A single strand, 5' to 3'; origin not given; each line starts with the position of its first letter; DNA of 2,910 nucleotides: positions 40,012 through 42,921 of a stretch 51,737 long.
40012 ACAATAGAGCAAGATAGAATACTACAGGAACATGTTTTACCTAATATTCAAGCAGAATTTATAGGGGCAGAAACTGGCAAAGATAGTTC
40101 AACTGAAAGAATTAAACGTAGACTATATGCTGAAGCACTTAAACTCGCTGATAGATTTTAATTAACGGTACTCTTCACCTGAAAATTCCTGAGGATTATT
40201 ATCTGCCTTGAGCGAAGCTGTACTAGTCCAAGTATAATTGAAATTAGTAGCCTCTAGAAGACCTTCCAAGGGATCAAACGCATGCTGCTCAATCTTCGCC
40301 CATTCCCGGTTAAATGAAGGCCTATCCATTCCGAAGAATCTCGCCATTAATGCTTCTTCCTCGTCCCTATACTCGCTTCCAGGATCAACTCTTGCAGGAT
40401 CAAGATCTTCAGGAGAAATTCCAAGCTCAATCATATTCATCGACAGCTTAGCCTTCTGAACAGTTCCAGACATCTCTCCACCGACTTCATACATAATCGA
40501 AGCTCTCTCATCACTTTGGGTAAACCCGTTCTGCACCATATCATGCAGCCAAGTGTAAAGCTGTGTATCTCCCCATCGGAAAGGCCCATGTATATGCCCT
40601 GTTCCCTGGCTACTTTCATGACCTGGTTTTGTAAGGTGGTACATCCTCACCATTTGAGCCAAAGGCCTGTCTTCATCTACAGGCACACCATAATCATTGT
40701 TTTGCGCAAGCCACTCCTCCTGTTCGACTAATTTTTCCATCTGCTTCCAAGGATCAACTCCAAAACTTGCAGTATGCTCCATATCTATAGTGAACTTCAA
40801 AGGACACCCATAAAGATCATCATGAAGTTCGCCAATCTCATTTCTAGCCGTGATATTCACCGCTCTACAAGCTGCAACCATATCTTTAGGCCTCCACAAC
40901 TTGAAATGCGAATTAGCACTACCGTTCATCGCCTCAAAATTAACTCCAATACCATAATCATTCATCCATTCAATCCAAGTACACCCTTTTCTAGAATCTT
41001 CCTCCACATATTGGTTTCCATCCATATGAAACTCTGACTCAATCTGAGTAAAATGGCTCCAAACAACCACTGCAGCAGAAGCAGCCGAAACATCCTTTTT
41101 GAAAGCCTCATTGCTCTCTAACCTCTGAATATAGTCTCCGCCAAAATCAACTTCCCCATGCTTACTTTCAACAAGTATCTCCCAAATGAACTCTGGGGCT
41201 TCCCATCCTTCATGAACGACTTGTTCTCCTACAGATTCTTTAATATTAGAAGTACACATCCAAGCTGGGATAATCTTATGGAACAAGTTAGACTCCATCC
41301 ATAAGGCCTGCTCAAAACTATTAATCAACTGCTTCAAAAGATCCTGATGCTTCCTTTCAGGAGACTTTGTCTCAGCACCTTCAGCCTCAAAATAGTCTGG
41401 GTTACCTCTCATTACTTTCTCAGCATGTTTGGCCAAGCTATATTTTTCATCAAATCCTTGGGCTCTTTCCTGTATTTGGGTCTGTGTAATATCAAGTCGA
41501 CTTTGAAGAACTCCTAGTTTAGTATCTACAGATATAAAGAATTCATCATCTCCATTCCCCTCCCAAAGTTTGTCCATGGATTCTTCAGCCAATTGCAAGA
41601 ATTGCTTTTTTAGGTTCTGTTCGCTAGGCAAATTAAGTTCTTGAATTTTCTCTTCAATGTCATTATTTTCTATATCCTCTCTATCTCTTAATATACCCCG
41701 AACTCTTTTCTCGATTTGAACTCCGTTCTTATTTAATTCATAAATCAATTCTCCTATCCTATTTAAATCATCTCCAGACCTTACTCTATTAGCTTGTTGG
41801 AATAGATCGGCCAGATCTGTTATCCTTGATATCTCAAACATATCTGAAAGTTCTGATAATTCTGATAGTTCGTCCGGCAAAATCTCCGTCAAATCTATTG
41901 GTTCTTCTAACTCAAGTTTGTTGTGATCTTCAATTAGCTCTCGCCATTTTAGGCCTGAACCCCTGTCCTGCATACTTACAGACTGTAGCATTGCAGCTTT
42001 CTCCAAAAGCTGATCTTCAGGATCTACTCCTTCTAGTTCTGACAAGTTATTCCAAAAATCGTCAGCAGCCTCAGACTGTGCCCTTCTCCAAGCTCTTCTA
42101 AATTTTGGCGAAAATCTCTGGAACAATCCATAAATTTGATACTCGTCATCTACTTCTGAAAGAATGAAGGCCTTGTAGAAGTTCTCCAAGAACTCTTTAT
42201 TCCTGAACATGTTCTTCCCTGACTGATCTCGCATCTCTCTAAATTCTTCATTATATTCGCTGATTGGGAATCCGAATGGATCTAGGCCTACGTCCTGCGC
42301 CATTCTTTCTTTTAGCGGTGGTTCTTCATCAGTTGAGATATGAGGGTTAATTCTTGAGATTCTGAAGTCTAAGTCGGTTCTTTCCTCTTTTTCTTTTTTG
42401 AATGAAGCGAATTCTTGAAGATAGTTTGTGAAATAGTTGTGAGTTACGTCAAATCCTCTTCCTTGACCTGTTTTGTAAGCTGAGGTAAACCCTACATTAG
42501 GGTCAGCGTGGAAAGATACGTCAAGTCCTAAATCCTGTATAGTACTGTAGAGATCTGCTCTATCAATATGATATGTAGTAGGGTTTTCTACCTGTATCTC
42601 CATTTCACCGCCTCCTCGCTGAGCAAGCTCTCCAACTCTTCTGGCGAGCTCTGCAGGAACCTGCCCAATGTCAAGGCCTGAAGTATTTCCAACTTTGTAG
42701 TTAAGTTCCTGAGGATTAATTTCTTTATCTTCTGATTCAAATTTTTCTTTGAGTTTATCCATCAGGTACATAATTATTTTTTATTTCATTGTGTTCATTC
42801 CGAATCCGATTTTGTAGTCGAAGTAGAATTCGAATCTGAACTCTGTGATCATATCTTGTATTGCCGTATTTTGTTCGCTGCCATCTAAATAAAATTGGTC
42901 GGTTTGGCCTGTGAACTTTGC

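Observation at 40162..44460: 4.3-kb operon of two large, family-less cytoplasmic proteins; the 869-aa one looks like a split xylose-isomerase-like TIM barrel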

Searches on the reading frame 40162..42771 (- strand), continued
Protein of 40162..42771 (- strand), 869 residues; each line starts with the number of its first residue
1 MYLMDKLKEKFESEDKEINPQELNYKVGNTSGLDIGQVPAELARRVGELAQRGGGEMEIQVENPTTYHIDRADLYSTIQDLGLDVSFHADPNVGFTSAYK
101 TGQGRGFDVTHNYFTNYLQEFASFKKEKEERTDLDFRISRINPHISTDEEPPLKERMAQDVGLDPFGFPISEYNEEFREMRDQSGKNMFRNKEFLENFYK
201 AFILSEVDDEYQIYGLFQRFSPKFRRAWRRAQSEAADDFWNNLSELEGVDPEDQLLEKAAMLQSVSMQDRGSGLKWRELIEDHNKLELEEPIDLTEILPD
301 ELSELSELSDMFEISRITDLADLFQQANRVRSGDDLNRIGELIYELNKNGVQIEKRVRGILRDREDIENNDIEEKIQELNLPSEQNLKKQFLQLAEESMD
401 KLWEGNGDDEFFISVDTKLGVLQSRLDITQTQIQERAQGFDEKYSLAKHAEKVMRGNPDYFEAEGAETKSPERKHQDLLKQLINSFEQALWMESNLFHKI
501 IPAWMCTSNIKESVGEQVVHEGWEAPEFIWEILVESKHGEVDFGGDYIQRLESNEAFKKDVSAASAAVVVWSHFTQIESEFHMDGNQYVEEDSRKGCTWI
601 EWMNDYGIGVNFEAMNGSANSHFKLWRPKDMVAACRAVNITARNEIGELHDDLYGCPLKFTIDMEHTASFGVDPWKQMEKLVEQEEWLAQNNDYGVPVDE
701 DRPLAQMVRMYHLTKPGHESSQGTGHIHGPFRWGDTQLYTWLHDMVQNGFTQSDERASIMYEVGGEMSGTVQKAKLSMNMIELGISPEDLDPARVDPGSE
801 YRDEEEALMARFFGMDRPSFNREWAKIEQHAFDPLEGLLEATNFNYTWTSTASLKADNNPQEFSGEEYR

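Call 97: find_encoding_contigs(protein=P0047, flank=4500, max_places=1)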
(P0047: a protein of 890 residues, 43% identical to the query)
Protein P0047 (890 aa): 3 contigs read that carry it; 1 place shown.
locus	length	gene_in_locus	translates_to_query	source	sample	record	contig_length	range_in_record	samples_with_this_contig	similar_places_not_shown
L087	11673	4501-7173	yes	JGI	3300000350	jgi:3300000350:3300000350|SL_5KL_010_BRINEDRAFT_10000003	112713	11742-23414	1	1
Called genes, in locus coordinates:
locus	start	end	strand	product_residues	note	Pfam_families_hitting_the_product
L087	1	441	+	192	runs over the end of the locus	PF06559:DCD_N, PF22569:DCD_C, PF22769:DCD, PF00692:dUTPase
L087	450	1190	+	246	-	PF01026:TatD_DNase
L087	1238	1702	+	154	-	PF01936:NYN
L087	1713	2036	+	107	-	-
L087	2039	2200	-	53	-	-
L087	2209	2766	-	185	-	-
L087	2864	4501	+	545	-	-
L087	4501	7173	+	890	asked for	-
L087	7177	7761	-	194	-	-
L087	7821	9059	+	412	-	PF01909:NTP_transf_2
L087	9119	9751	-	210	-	PF01813:ATP-synt_D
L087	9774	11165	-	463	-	PF02874:ATP-synt_ab_N, PF00006:ATP-synt_ab, PF22919:ATP-synt_VA_C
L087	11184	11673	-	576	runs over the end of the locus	PF02874:ATP-synt_ab_N, PF16886:ATP-synt_ab_Xtn, PF00006:ATP-synt_ab, PF22919:ATP-synt_VA_C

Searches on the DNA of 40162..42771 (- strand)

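Call 84: search_rna_families(sources=[L010, L016, L022, L030, L036, L043, L062, window], threshold=gathering)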
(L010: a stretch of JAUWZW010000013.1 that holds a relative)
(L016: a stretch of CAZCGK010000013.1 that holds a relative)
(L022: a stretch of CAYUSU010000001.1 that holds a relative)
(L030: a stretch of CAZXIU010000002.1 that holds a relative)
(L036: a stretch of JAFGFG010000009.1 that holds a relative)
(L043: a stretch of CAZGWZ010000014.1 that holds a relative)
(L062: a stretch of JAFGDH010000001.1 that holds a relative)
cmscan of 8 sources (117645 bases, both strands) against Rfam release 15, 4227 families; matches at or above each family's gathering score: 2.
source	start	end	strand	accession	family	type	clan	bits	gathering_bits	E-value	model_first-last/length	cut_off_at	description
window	1304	1377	-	RF00005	tRNA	Gene; tRNA;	CL00001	71.3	29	2.5e-13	1-71/71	no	tRNA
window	662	736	-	RF00005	tRNA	Gene; tRNA;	CL00001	69.9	29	6e-13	1-71/71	no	tRNA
